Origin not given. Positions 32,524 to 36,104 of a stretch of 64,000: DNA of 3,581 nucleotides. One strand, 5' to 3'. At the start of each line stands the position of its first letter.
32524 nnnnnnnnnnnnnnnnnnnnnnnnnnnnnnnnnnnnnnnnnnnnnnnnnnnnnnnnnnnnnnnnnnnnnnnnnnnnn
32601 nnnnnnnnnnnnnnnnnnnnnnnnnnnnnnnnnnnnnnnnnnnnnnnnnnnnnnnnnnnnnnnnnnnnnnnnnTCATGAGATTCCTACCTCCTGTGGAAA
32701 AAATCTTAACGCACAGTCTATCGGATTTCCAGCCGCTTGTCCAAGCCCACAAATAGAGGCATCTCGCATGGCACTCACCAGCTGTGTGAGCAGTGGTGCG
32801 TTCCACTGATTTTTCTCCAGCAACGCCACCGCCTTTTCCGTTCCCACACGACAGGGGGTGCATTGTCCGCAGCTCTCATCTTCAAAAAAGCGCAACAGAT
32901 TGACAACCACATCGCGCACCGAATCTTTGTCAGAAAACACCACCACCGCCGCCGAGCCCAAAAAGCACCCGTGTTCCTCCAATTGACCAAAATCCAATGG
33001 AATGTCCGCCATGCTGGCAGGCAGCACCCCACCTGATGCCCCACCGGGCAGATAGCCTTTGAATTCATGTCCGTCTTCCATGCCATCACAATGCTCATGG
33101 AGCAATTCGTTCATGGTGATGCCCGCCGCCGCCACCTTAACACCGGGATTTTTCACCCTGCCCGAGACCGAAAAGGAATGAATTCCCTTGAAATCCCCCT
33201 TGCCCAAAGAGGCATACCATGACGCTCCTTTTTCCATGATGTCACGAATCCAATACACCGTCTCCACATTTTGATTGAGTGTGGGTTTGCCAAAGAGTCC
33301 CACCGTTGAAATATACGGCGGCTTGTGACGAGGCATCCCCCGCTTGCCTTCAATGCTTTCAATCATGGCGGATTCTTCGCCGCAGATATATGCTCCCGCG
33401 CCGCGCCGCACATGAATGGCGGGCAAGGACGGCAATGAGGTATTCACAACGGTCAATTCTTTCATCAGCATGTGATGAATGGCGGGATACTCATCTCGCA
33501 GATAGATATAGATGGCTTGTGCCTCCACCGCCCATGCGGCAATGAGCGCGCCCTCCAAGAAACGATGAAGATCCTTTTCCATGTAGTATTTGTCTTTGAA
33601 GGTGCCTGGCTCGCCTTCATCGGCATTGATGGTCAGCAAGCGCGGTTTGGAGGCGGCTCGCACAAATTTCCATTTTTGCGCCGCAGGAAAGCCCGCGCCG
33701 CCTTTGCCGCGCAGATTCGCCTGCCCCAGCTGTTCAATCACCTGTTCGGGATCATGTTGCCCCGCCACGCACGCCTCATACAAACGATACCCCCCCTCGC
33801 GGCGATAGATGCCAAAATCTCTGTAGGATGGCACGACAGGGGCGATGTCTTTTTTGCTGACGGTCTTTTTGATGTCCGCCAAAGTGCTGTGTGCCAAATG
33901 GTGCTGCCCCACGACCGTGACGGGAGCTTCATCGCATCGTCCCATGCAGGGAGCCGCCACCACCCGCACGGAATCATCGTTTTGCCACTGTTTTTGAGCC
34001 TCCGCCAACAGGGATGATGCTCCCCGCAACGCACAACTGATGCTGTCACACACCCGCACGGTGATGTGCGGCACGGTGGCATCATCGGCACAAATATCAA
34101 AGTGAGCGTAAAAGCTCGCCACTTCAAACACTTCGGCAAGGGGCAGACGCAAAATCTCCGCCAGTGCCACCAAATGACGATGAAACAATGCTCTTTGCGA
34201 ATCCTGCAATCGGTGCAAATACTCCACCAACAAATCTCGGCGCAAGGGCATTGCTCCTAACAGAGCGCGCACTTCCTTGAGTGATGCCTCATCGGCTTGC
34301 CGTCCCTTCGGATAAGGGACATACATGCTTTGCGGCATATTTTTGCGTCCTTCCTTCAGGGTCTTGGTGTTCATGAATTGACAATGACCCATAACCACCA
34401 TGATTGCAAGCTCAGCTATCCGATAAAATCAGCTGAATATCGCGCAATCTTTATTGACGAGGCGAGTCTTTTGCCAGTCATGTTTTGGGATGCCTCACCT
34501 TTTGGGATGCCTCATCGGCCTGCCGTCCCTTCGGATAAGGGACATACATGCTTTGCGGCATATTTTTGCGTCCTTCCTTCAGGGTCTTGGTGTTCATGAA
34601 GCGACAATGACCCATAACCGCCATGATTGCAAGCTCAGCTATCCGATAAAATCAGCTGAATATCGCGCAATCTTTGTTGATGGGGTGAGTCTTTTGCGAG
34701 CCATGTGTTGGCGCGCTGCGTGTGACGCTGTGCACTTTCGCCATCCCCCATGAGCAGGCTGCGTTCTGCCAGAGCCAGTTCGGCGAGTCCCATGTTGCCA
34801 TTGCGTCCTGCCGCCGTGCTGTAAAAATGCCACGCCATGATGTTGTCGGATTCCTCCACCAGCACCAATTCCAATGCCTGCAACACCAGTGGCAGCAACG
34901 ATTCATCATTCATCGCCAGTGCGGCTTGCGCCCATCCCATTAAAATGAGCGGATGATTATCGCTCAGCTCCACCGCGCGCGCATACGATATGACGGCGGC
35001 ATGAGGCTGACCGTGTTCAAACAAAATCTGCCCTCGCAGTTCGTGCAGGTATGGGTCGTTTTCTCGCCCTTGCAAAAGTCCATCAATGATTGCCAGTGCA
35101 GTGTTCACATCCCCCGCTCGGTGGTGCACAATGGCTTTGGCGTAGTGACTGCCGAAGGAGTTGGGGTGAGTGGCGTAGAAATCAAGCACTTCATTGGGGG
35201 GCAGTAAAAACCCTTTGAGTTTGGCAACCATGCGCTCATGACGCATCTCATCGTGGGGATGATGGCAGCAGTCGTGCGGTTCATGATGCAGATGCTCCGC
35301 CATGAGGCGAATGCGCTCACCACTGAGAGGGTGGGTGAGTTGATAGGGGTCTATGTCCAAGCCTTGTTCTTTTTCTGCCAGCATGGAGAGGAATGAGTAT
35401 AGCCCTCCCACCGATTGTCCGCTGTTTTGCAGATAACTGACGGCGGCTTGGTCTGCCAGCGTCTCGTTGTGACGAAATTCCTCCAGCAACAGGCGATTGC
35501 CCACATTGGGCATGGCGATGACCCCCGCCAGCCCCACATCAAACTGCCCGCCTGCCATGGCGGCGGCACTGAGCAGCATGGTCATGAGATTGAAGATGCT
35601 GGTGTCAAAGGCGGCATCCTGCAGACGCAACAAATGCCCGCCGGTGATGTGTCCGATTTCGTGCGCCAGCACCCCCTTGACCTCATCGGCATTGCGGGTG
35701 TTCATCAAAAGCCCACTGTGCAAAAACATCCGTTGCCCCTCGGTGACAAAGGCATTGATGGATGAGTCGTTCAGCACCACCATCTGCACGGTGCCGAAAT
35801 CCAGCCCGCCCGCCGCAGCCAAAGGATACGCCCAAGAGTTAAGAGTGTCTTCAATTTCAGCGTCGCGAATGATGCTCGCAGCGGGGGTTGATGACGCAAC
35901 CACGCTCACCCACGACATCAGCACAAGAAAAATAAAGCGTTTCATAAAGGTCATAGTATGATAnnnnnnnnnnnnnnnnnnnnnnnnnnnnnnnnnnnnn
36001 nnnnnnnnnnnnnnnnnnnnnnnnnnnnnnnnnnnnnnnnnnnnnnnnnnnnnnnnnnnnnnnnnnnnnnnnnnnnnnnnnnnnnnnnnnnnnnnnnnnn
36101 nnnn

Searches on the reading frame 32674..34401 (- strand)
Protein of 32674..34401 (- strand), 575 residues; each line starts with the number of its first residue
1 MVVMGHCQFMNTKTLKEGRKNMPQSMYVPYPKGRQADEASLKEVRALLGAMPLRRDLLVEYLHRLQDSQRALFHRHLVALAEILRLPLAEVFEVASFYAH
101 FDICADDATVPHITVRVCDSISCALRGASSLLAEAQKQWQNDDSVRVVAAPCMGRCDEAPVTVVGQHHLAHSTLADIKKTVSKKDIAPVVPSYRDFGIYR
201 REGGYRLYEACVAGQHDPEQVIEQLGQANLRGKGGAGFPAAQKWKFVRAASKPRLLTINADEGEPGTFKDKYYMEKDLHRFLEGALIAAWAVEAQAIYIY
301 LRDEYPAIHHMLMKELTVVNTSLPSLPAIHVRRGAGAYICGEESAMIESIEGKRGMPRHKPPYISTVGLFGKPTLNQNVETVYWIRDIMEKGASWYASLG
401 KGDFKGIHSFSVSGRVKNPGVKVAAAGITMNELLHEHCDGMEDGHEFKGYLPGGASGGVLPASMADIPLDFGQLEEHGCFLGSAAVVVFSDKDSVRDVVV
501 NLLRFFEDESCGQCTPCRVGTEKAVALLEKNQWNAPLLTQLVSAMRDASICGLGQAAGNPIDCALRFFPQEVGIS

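Call 15: search_protein_families(library=pfam, proteins=[window:32674-34401:-], max_evalue=0.0001)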
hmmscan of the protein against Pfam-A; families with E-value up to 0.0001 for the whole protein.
window:32674-34401:- (575 aa): 3 families
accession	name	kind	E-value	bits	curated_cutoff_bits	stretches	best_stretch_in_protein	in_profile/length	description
PF01512.22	Complex1_51K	-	4.2e-41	140.8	31.2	1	227-385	3-148/150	Nuo51 FMN-binding domain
PF01257.25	2Fe-2S_thioredx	-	1.2e-21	77.5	24.8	1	49-182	6-142/145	Thioredoxin-like [2Fe-2S] ferredoxin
PF10589.14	NADH_4Fe-4S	-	1.1e-19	70.5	23.5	1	497-572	1-82/85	NADH-ubiquinone oxidoreductase-F iron-sulfur binding region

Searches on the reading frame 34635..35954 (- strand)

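Call 15: search_protein_families(library=pfam, proteins=[window:34635-35954:-], max_evalue=0.0001)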
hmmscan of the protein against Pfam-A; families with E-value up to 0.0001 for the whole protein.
window:34635-35954:- (439 aa): 4 families
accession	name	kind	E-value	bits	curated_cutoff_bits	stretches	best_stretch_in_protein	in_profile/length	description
PF01435.24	Peptidase_M48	-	1.5e-25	90.5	20.3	1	44-217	13-181/186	Peptidase family M48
PF14559.12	TPR_19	-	9.9e-07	29.4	25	0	261-310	19-68/68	Tetratricopeptide repeat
PF23914.1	TPR_CcmH_CycH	-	3.4e-06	27.4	42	1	306-391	55-140/158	Cytochrome c-type biogenesis protein H TPR domain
PF13428.12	TPR_14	-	5.6e-05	23.9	23.5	0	306-344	6-44/44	Tetratricopeptide repeat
